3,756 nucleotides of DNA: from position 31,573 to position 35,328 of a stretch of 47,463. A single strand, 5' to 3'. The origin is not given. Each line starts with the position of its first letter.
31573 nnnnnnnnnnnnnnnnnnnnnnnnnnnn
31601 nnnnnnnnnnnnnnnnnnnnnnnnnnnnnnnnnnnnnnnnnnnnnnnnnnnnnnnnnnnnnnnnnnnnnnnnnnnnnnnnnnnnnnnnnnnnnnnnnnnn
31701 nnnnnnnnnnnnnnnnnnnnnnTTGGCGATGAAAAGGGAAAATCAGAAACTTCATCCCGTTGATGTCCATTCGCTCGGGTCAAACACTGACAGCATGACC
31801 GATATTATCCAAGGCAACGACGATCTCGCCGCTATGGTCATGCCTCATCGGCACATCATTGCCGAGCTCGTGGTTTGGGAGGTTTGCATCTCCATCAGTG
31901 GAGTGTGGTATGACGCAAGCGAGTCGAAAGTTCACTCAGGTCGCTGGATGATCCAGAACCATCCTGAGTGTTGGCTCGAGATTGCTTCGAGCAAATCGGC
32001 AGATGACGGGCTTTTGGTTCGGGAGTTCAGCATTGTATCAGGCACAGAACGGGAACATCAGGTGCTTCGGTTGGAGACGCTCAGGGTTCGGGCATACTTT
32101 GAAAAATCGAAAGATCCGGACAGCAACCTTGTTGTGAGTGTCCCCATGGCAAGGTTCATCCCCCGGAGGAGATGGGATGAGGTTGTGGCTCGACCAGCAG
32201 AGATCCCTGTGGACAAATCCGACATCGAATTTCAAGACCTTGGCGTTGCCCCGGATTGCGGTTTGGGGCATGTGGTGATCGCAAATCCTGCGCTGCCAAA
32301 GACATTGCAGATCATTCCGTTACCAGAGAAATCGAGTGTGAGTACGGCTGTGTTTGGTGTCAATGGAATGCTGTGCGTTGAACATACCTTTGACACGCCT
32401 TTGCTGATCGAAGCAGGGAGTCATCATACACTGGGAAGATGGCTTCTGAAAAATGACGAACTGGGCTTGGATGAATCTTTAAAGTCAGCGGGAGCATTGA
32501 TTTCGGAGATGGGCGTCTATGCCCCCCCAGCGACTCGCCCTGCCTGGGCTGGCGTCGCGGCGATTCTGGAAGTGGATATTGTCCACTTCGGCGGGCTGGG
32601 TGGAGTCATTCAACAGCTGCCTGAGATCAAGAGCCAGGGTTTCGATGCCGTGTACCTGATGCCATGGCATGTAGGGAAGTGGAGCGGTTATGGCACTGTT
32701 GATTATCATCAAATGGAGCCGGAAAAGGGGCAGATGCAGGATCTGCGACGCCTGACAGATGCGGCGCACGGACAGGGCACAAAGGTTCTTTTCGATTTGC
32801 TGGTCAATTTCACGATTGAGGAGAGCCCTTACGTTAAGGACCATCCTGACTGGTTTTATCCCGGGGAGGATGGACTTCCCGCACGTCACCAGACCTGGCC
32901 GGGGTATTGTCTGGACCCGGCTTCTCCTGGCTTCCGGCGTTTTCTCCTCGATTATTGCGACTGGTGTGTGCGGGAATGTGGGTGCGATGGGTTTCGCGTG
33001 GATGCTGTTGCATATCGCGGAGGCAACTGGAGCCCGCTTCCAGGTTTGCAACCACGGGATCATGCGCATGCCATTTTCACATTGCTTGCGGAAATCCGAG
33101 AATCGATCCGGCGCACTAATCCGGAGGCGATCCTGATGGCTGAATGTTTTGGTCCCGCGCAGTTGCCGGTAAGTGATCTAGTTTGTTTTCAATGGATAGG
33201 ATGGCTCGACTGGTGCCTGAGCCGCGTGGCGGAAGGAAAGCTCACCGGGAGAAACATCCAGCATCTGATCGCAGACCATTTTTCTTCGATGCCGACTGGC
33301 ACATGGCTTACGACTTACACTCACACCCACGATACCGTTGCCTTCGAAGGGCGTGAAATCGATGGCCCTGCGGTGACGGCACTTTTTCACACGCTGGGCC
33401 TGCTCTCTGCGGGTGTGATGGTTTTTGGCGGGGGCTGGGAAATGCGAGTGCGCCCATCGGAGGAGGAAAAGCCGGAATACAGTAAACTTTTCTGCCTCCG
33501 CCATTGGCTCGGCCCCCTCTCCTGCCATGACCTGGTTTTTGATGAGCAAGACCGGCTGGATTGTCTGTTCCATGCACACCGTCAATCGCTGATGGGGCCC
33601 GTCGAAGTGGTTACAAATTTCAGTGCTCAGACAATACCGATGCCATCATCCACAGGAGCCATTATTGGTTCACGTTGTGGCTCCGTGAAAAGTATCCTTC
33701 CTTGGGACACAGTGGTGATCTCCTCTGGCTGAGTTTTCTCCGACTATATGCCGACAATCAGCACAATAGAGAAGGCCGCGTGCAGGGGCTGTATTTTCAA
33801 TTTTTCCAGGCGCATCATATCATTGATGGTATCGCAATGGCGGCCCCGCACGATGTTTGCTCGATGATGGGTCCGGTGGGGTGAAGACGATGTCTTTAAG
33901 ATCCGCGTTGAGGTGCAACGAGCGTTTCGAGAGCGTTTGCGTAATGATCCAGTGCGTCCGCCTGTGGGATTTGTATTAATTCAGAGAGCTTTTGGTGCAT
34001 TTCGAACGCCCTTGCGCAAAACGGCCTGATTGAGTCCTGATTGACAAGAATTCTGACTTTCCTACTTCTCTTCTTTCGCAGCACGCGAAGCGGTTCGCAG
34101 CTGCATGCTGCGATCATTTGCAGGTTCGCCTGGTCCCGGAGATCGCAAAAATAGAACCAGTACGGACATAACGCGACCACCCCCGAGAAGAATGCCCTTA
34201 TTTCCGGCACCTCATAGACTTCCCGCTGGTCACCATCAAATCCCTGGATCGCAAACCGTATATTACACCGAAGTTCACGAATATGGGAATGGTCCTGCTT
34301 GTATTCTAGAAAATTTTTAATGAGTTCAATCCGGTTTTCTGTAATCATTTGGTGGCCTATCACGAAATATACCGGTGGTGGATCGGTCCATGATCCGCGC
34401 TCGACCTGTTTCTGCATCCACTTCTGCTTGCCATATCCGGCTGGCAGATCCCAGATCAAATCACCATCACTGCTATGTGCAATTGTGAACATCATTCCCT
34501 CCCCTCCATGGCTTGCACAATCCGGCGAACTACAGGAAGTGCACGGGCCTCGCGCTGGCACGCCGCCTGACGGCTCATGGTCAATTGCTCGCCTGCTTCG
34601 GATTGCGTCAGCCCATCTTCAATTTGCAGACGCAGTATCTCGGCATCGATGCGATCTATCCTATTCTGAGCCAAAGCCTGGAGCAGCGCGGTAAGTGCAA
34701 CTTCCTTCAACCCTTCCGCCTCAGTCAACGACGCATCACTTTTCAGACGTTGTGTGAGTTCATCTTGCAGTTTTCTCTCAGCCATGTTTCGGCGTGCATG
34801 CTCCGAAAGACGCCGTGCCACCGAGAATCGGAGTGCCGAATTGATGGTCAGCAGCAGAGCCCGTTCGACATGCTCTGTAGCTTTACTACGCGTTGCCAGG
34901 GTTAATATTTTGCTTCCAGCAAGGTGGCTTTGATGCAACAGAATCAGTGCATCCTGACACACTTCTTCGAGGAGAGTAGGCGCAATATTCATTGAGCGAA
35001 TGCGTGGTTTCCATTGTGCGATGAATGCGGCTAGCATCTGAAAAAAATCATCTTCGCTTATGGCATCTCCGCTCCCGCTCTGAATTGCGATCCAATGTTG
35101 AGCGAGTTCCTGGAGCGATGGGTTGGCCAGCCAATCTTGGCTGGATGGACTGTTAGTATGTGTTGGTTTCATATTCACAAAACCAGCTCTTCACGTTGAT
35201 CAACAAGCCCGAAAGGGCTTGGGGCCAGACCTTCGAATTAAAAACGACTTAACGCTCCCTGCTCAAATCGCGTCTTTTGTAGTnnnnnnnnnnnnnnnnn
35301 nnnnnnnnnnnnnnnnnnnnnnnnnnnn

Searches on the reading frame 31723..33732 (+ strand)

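Call 3: search_protein_families(library=pfam, proteins=[window:31723-33732:+], max_evalue=0.01)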
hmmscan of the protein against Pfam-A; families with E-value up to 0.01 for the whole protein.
window:31723-33732:+ (669 aa): 2 families
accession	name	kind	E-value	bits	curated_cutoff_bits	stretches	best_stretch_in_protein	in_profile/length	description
PF00128.31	Alpha-amylase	-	8.8e-19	68.5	22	1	289-374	15-102/446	Alpha amylase, catalytic domain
PF14871.12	GHL6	-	0.004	17.8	35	1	316-424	24-128/132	Hypothetical glycosyl hydrolase 6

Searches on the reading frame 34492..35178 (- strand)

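Call 16: search_protein_families(library=pfam, proteins=[window:34492-35178:-], max_evalue=0.001)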
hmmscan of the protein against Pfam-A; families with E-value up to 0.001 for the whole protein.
window:34492-35178:- (228 aa): 1 family
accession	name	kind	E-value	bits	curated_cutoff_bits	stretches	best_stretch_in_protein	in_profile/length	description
PF04545.22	Sigma70_r4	-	1.7e-06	27.9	24.1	1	178-218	9-49/50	Sigma-70, region 4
